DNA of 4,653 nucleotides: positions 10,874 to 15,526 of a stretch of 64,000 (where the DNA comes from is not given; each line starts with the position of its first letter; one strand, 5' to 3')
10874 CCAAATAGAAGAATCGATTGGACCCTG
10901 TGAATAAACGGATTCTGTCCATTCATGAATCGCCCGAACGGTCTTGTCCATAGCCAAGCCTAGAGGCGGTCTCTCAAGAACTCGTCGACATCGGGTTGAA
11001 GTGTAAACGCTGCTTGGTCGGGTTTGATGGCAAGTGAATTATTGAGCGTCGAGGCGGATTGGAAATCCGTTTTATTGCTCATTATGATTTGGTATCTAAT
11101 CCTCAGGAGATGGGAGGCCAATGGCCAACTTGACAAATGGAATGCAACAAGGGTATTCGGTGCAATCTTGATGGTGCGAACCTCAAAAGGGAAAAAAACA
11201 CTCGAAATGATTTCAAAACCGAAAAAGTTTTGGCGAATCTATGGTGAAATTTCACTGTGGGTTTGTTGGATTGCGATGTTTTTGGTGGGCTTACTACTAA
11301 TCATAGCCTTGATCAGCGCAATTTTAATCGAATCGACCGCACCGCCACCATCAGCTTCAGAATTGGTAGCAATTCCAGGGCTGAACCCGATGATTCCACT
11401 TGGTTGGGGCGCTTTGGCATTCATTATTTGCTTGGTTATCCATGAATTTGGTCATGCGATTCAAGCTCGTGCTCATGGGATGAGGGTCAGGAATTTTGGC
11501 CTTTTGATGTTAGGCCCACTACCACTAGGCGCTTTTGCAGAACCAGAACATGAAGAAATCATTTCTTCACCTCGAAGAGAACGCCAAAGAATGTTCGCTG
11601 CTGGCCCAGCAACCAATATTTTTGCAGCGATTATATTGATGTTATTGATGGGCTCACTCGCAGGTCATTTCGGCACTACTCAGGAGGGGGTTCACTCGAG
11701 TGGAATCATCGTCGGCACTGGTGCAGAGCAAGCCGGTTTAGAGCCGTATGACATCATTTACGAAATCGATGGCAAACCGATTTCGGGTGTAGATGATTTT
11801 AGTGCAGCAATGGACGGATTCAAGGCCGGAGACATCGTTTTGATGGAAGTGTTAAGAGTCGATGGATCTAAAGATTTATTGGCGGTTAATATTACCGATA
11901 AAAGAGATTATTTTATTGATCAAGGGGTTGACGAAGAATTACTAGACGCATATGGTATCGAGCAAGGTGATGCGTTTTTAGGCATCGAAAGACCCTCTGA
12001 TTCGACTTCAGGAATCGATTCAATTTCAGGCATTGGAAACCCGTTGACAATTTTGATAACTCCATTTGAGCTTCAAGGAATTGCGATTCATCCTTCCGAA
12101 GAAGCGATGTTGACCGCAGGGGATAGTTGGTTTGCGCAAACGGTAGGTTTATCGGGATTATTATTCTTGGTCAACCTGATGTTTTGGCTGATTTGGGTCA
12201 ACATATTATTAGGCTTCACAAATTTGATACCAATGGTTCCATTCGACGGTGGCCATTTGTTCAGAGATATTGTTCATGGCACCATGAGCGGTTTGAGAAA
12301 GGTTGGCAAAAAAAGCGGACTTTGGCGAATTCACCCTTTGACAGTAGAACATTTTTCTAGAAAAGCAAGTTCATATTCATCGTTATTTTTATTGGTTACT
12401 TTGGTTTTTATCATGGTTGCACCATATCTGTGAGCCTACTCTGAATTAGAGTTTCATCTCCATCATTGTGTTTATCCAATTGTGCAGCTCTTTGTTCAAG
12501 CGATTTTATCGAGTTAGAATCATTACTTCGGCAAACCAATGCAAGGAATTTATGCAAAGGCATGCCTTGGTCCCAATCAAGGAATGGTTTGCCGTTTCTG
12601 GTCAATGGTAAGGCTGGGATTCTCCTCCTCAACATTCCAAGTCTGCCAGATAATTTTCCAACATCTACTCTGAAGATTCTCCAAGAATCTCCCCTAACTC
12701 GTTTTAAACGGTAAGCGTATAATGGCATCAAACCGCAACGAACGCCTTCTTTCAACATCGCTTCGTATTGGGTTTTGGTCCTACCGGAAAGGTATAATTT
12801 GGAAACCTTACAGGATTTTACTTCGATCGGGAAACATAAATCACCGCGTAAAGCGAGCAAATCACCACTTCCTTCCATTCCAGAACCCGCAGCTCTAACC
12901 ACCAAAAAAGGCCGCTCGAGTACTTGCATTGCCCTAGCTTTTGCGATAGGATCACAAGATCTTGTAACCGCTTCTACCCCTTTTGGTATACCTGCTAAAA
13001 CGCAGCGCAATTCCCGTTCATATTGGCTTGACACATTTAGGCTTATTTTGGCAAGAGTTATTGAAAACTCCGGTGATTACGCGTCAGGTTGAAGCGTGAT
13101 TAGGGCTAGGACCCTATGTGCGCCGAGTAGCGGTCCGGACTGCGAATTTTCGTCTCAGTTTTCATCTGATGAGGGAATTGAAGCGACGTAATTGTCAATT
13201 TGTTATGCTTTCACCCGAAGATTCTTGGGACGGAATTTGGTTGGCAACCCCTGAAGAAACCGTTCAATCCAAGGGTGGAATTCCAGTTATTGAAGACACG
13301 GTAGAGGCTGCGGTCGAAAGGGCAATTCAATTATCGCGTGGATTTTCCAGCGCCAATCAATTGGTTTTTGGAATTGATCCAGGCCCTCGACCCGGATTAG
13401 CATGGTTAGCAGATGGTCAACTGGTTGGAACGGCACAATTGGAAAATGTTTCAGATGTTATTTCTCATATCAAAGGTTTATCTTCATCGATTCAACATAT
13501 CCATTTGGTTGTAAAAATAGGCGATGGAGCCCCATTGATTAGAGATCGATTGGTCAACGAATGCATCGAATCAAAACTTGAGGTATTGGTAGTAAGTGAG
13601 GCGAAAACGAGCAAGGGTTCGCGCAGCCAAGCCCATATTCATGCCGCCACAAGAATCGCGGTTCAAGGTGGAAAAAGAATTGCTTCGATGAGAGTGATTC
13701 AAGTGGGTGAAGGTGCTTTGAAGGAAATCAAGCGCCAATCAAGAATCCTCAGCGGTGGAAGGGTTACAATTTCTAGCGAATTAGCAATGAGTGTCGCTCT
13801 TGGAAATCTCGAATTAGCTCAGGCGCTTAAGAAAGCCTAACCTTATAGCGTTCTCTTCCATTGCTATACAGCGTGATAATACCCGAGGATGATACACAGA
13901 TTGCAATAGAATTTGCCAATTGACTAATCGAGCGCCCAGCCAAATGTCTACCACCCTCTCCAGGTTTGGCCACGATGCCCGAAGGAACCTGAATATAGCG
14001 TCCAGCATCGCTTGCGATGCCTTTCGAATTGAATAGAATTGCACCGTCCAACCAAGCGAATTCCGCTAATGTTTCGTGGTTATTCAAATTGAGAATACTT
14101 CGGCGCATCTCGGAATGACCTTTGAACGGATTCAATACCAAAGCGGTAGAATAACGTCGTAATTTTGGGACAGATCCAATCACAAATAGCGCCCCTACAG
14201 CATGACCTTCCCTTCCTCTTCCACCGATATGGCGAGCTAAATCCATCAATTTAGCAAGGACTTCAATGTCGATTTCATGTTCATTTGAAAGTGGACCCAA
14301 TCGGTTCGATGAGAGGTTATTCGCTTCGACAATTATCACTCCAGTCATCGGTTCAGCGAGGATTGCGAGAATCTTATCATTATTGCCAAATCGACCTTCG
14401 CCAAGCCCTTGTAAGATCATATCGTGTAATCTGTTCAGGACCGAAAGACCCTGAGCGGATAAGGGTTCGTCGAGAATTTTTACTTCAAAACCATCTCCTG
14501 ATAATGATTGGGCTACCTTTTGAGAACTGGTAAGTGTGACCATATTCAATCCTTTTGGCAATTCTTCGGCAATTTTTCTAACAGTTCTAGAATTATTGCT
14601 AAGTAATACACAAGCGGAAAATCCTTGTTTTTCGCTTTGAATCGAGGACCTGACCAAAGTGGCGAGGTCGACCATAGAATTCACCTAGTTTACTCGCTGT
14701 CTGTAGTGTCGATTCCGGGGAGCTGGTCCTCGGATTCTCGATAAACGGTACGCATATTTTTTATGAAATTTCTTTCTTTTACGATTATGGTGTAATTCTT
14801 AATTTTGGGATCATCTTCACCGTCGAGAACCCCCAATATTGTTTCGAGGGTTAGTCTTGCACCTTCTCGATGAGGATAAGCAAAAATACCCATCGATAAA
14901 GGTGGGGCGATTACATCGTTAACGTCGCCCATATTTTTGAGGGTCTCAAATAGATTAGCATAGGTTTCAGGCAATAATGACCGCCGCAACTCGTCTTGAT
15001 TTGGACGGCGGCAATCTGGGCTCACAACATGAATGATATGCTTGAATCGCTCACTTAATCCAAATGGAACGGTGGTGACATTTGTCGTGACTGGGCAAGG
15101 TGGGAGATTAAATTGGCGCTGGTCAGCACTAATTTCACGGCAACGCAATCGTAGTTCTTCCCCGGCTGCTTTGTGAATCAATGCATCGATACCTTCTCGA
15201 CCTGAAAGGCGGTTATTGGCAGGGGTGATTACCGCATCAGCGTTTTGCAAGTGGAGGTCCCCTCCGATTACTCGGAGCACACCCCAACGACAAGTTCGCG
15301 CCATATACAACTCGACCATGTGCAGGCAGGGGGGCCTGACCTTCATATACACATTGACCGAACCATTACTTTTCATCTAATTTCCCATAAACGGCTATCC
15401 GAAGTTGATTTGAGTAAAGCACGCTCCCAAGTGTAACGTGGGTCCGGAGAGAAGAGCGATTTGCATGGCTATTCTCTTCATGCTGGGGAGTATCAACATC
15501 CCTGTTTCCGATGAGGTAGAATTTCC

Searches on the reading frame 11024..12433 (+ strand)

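Call 31: search_protein_families(library=pfam, proteins=[window:11024-12433:+], max_evalue=0.0001)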
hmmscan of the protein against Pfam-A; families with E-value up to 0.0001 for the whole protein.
window:11024-12433:+ (469 aa): 3 families
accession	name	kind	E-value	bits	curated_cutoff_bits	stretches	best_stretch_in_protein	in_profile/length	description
PF02163.28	Peptidase_M50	-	1e-27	97.4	27.2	1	129-423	2-200/221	Peptidase family M50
PF13180.12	PDZ_2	-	1.8e-06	28.6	27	1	232-285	23-75/80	PDZ domain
PF17820.7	PDZ_6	-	2.7e-06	27.4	27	1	230-278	7-54/54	PDZ domain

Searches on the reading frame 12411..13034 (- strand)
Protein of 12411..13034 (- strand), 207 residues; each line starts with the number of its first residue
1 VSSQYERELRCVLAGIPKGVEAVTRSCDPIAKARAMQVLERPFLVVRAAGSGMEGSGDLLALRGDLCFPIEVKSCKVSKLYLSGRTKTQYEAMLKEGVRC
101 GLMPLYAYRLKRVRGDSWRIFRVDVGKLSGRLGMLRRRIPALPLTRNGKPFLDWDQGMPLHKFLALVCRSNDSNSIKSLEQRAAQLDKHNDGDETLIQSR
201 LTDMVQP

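Call 31: search_protein_families(library=pfam, proteins=[window:12411-13034:-], max_evalue=0.0001)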
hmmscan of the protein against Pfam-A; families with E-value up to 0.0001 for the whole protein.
window:12411-13034:- (207 aa): 1 family
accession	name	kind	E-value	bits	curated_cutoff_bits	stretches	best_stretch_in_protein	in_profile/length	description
PF01870.24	Hjc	-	6.7e-10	39.2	21.1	1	5-123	2-91/93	Archaeal holliday junction resolvase (hjc)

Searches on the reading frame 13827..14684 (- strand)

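Call 31: search_protein_families(library=pfam, proteins=[window:13827-14684:-], max_evalue=0.0001)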
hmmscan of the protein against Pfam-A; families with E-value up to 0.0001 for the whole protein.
window:13827-14684:- (285 aa): 1 family
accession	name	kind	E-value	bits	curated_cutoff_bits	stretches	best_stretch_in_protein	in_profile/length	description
PF02457.21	DAC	-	2.7e-11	43.5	27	1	157-277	6-118/119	DisA bacterial checkpoint controller nucleotide-binding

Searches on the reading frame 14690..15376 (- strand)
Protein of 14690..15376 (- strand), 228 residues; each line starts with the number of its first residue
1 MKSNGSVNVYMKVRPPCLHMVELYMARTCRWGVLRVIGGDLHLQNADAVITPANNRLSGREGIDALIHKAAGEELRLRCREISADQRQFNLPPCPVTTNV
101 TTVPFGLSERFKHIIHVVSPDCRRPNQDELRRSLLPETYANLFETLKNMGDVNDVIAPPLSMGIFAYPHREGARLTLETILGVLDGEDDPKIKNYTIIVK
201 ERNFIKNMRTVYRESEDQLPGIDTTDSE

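Call 31: search_protein_families(library=pfam, proteins=[window:14690-15376:-], max_evalue=0.0001)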
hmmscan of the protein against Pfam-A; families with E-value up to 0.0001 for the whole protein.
window:14690-15376:- (228 aa): 1 family
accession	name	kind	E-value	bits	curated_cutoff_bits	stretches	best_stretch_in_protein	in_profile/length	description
PF01661.27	Macro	-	2.6e-18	66.5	22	1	52-175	3-117/118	Macro domain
